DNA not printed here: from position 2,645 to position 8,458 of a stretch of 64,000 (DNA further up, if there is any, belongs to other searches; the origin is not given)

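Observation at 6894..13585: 1201-bp, 100% identical tract shared by two otherwise diverged tandem C25 peptidase genes, with razor-sharp boundaries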

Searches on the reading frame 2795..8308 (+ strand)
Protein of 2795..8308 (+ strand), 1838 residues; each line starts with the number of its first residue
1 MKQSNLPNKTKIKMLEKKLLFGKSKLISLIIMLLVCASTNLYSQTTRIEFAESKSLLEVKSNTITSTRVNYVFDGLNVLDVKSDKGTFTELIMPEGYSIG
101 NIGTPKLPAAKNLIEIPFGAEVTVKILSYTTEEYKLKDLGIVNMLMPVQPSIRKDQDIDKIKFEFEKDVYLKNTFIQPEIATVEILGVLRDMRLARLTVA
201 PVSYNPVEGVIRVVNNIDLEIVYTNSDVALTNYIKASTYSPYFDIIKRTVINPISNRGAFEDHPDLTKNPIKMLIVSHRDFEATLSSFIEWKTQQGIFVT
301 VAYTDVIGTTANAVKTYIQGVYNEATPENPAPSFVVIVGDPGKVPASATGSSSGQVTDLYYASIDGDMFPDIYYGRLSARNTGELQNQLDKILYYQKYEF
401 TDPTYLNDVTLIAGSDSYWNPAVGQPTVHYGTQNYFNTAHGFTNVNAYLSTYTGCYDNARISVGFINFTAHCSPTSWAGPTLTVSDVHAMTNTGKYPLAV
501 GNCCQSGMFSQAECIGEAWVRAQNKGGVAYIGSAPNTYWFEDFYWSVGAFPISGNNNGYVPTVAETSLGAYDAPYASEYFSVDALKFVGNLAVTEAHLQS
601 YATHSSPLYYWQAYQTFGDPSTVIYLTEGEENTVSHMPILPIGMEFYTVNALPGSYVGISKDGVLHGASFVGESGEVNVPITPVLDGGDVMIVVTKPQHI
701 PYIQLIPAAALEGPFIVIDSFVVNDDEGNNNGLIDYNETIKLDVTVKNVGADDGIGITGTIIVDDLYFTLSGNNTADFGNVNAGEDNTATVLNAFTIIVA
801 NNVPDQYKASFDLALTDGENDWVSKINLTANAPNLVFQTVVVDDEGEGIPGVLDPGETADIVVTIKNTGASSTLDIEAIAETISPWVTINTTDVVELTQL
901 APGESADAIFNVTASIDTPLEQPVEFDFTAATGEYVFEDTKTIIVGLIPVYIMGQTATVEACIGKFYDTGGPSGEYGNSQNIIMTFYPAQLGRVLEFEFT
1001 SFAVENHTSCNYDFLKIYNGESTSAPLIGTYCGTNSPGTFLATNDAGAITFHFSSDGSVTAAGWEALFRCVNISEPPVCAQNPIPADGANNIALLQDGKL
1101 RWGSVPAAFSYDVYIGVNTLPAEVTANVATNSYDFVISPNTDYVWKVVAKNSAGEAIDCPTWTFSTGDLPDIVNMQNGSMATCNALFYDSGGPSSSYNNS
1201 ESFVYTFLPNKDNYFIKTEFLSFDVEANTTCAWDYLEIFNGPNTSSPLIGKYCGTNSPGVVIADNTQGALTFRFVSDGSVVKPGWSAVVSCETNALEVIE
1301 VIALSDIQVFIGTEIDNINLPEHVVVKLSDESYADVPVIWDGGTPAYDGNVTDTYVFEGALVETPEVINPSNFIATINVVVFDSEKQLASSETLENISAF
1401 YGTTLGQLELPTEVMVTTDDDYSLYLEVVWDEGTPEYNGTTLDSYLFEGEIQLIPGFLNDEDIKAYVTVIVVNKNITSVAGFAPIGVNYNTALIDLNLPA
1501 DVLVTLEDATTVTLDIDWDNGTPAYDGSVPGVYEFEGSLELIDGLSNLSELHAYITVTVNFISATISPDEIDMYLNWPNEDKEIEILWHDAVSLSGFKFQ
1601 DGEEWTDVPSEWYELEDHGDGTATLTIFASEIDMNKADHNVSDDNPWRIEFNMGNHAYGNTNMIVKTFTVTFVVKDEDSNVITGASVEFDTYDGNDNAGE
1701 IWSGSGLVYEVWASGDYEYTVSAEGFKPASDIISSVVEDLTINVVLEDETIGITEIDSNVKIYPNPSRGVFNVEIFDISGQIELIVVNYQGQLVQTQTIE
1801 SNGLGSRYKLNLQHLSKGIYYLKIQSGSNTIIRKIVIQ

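Call 4: search_protein_families(library=pfam, proteins=[window:2795-8308:+], max_evalue=0.01)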
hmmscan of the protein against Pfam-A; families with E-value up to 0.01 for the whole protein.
window:2795-8308:+ (1838 aa): 9 families
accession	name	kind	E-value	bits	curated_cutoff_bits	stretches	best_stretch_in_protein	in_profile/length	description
PF01364.23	Peptidase_C25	-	2.3e-52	178.9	23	1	273-622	1-372/374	Peptidase family C25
PF00431.26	CUB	-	1.5e-30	106.2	21.4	2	1190-1287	15-108/110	CUB domain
PF07532.17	Big_4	-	7.8e-25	86.6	22.1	3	1307-1360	6-55/59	Bacterial Ig-like domain (group 4)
PF08126.16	Propeptide_C25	-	1.1e-22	80.6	22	1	60-227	15-176/205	Propeptide_C25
PF18962.6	Por_Secre_tail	-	7e-14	52.3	27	1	1762-1837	1-75/75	Secretion system C-terminal sorting domain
PF03785.20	Peptidase_C25_C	-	4.9e-08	33.1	25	1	631-706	3-78/79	Peptidase family C25, C terminal ig-like domain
PF07705.17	CARDB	-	0.0015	19.1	22.7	0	851-938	13-91/101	CARDB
PF13620.12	CarboxypepD_reg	-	0.0028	18.4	32.3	1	1670-1746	2-81/82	Carboxypeptidase regulatory-like domain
PF10633.15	NPCBM_assoc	-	0.0038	17.8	24.4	0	854-925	2-72/78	NPCBM-associated, NEW3 domain of alpha-galactosidase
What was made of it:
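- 2795..8311 (+): Gene 1: a 1838-aa T9SS-secreted C25 cysteine peptidase with a Kgp-like catalytic domain. Architecture: propeptide, C25 domain, C25 C-terminal Ig domain, CARDB-like region, 2 CUB, 3 Big_4, an unassigned ~100-aa region, a CarboxypepD_reg-like domain, and a type A sorting domain. Pfam (call 4).
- Closest known: Porphyromonas gingivalis rgpA / kgp / hagA shared adhesin-domain repeats. Different: The shared modules here are Big_4, an unassigned domain and a CarboxypepD_reg-like domain, not Cleaved_Adhesin/DUF2436 (call 4).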

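Call 10: find_encoding_contigs(protein=window:2795-8308:+, flank=10000, max_places=10)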
Protein window:2795-8308:+ (1838 aa): no gene with exactly this product is on record in the collection.

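Call 30: find_homologous_proteins(query=window:2795-8308:+, max_evalue=1e-20)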
Query window:2795-8308:+ (1838 aa): 1204 proteins with E <= 1e-20 among 8000 candidates; the best 120 are listed.
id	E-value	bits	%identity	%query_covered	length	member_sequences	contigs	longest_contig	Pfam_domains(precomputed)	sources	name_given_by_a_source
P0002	0.0e+0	3368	88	90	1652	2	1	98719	PF07532.18,PF08126.17,PF00431.27,PF01364.25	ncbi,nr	ncbi:MAG: Ig-like domain-containing protein, partial [Bacteroidetes bacterium]|nr:Ig-like domain-con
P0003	0.0e+0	1825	59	70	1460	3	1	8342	PF08126.17,PF00431.27,PF18962.8,PF07705.18,PF01364.25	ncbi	-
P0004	0.0e+0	1738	59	68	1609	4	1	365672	PF08126.17,PF00431.27,PF13715.13,PF18962.8,PF17802.8,PF13620.13,PF01364.25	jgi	jgi:hypothetical protein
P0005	0.0e+0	1691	58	69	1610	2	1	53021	PF08126.17,PF00431.27,PF18962.8,PF13620.13,PF01364.25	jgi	-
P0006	0.0e+0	1596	56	69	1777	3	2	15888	PF08126.17,PF00431.27,PF13715.13,PF18962.8,PF07675.19,PF13620.13,PF01364.25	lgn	-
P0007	0.0e+0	1579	55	69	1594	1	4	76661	PF08126.17,PF00431.27,PF18962.8,PF13620.13,PF01364.25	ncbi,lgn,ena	-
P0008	0.0e+0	1560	55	70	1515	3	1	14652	PF08126.17,PF00431.27,PF18962.8,PF01364.25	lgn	-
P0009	0.0e+0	1554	55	69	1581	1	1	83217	PF08126.17,PF00431.27,PF18962.8,PF13620.13,PF01364.25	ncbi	-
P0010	0.0e+0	1487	52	69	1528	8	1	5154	PF08126.17,PF00431.27,PF18962.8,PF01364.25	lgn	-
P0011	0.0e+0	1482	50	69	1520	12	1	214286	PF08126.17,PF00431.27,PF18962.8,PF01364.25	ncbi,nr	ncbi:MAG: C25 family cysteine peptidase [Bacteroidia bacterium]|nr:C25 family cysteine peptidase [Ba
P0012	0.0e+0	1481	50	70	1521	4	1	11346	PF08126.17,PF00431.27,PF18962.8,PF01364.25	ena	-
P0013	0.0e+0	1477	52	69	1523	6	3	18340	PF08126.17,PF00431.27,PF18962.8,PF07705.18,PF01364.25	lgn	-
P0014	0.0e+0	1472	51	69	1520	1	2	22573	PF08126.17,PF00431.27,PF18962.8,PF01364.25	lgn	-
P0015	0.0e+0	1468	54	68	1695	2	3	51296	PF08126.17,PF09479.17,PF00431.27,PF16410.11,PF22058.3,PF18962.8,PF18998.7,PF01364.25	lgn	-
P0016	0.0e+0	1463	53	68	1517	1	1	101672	PF08126.17,PF00431.27,PF13715.13,PF18962.8,PF01364.25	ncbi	-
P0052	0.0e+0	1411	51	70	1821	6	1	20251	PF08126.17,PF00431.27,PF18962.8,PF07705.18,PF01364.25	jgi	jgi:hypothetical protein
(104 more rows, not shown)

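Call 31: find_encoding_contigs(protein=P0004, flank=10000, max_places=2)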
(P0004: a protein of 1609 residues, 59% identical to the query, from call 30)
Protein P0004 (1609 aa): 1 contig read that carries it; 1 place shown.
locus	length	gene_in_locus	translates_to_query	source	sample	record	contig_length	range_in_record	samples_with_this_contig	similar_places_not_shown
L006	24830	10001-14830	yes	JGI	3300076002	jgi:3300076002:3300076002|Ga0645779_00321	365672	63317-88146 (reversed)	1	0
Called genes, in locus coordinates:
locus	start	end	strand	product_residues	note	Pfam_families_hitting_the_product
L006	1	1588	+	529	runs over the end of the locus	PF12081:GldM_1st, PF21601:GldM_2nd, PF21602:GldM_3rd, PF12080:GldM_4th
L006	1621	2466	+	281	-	PF19841:GldN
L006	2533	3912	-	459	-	PF00206:Lyase_1, PF10415:FumaraseC_C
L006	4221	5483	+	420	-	-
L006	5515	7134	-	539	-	PF05681:Fumerase, PF05683:Fumerase_C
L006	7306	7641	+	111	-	PF02033:RBFA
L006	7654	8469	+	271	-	PF13489:Methyltransf_23, PF02353:CMAS (weak), PF08241:Methyltransf_11, PF08242:Methyltransf_12, PF13649:Methyltransf_25, PF13847:Methyltransf_31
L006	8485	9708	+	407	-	PF12704:MacB_PCD, PF02687:FtsX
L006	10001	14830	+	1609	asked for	PF08126:Propeptide_C25, PF01364:Peptidase_C25, PF17802:SpaA (faint), PF00431:CUB, PF13620:CarboxypepD_reg, PF13715:CarbopepD_reg_2 (weak), PF18962:Por_Secre_tail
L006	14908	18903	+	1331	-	PF08126:Propeptide_C25, PF01364:Peptidase_C25, PF13620:CarboxypepD_reg (faint), PF18962:Por_Secre_tail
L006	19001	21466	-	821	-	PF01588:tRNA_bind, PF03483:B3_4, PF03484:B5, PF17759:tRNA_synthFbeta, PF03147:FDX-ACB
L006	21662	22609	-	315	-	PF28533:DUF8429, PF28532:DUF8428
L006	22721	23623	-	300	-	PF28533:DUF8429, PF28532:DUF8428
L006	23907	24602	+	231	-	PF00156:Pribosyltran (weak)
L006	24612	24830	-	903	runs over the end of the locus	PF13205:Big_5 (faint), PF00932:LTD, PF13585:CHU_C (faint)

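Call 32: find_encoding_contigs(protein=P0005, flank=10000, max_places=2)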
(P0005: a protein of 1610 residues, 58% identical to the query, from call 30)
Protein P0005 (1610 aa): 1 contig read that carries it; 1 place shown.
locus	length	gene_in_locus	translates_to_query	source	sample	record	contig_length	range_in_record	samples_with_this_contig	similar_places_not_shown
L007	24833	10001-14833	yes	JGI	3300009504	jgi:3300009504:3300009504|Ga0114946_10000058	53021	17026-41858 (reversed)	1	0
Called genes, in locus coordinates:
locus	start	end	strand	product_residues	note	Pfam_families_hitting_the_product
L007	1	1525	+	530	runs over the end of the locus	PF12081:GldM_1st, PF21601:GldM_2nd, PF21602:GldM_3rd, PF12080:GldM_4th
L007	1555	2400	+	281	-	PF19841:GldN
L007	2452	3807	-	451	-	PF00206:Lyase_1, PF10415:FumaraseC_C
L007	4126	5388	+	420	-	-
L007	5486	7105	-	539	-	PF05681:Fumerase, PF05683:Fumerase_C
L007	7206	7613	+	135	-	PF02033:RBFA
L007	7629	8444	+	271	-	PF01739:CheR (faint), PF13489:Methyltransf_23, PF02353:CMAS (weak), PF02390:Methyltransf_4 (faint), PF08241:Methyltransf_11, PF08242:Methyltransf_12, PF13649:Methyltransf_25, PF13847:Methyltransf_31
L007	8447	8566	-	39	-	-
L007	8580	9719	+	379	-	PF12704:MacB_PCD, PF02687:FtsX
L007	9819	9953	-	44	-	-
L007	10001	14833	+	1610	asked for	PF08126:Propeptide_C25, PF01364:Peptidase_C25, PF00431:CUB (weak), PF13620:CarboxypepD_reg (weak), PF18962:Por_Secre_tail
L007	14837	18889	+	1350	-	PF08126:Propeptide_C25, PF01364:Peptidase_C25, PF03785:Peptidase_C25_C (weak), PF13620:CarboxypepD_reg (faint), PF18962:Por_Secre_tail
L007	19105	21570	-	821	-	PF01588:tRNA_bind, PF03483:B3_4, PF03484:B5, PF17759:tRNA_synthFbeta, PF03147:FDX-ACB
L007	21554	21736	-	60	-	-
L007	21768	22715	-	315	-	PF28533:DUF8429 (weak), PF28532:DUF8428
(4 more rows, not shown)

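Call 40: find_encoding_contigs(protein=P0006, flank=8000, max_places=1)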
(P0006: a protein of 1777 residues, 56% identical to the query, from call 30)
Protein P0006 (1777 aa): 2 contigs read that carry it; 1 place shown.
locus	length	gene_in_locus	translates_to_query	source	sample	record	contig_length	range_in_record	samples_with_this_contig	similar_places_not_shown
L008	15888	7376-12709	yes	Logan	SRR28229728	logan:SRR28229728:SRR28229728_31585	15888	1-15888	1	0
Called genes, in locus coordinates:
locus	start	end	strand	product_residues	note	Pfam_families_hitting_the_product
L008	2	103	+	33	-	?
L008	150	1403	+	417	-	PF00109:ketoacyl-synt, PF00108:Thiolase_N (faint), PF02801:Ketoacyl-synt_C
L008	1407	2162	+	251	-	PF14622:Ribonucleas_3_3, PF22935:RM44_endonuclase (weak), PF00636:Ribonuclease_3, PF00035:dsrm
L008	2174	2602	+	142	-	-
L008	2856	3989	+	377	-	PF06925:MGDG_synth, PF04101:Glyco_tran_28_C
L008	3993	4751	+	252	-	PF00149:Metallophos, PF12850:Metallophos_2 (weak)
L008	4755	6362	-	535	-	PF05362:Lon_C (faint), PF13541:ChlI, PF00493:MCM (faint), PF01078:Mg_chelatase, PF07728:AAA_5, PF13335:Mg_chelatase_C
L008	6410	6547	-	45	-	-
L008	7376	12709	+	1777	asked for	PF08126:Propeptide_C25, PF13715:CarbopepD_reg_2 (faint), PF01364:Peptidase_C25, PF00431:CUB, PF13620:CarboxypepD_reg, PF07675:Cleaved_Adhesin, PF18962:Por_Secre_tail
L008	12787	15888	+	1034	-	?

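Call 41: find_encoding_contigs(protein=P0052, flank=8000, max_places=1)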
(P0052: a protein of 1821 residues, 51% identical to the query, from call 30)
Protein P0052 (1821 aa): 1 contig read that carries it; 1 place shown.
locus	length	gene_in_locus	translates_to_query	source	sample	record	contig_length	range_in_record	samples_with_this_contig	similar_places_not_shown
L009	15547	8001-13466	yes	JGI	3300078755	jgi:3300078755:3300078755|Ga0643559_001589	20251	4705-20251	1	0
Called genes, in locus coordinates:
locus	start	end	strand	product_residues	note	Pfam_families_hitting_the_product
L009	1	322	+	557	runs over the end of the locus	-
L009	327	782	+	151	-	-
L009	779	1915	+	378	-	-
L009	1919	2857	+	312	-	-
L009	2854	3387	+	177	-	-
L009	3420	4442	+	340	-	-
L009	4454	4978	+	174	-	-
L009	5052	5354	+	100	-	-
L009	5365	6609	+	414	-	-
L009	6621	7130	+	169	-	-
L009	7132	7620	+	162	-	PF05838:Glyco_hydro_108, PF09374:PG_binding_3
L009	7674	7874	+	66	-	-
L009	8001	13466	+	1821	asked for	PF08126:Propeptide_C25, PF01364:Peptidase_C25, PF07705:CARDB (faint), PF00431:CUB, PF18962:Por_Secre_tail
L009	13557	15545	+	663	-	?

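Call 42: find_encoding_contigs(protein=P0007, flank=8000, max_places=1)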
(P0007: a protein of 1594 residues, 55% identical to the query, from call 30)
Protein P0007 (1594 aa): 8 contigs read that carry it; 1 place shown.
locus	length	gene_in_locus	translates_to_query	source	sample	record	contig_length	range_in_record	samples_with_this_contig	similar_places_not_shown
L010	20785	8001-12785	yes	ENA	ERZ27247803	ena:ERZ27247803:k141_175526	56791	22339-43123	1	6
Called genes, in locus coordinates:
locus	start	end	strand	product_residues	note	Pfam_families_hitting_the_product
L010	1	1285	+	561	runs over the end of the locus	PF02776:TPP_enzyme_N, PF16582:TPP_enzyme_M_2 (weak), PF02775:TPP_enzyme_C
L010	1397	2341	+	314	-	PF00248:Aldo_ket_red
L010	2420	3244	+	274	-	PF00378:ECH_1, PF16113:ECH_2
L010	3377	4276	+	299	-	PF01040:UbiA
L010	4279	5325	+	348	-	PF13378:MR_MLE_C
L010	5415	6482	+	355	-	PF00501:AMP-binding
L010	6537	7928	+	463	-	PF21799:MurD-like_N (faint), PF08245:Mur_ligase_M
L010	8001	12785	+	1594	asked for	PF08126:Propeptide_C25, PF01364:Peptidase_C25, PF00431:CUB, PF13620:CarboxypepD_reg (faint), PF18962:Por_Secre_tail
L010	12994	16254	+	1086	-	PF13365:Trypsin_2 (weak), PF00431:CUB, PF26591:DUF8186_C (faint), PF13620:CarboxypepD_reg (weak), PF18962:Por_Secre_tail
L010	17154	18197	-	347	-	PF00491:Arginase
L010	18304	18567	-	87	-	PF00216:Bac_DNA_binding, PF18291:HU-HIG (weak)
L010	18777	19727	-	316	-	PF00551:Formyl_trans_N, PF02911:Formyl_trans_C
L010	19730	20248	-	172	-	PF00885:DMRL_synthase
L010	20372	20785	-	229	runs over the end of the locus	PF13174:TPR_6 (faint), PF13424:TPR_12 (faint), PF07719:TPR_2 (faint), PF13432:TPR_16 (faint), PF00515:TPR_1 (faint), PF13428:TPR_14 (faint)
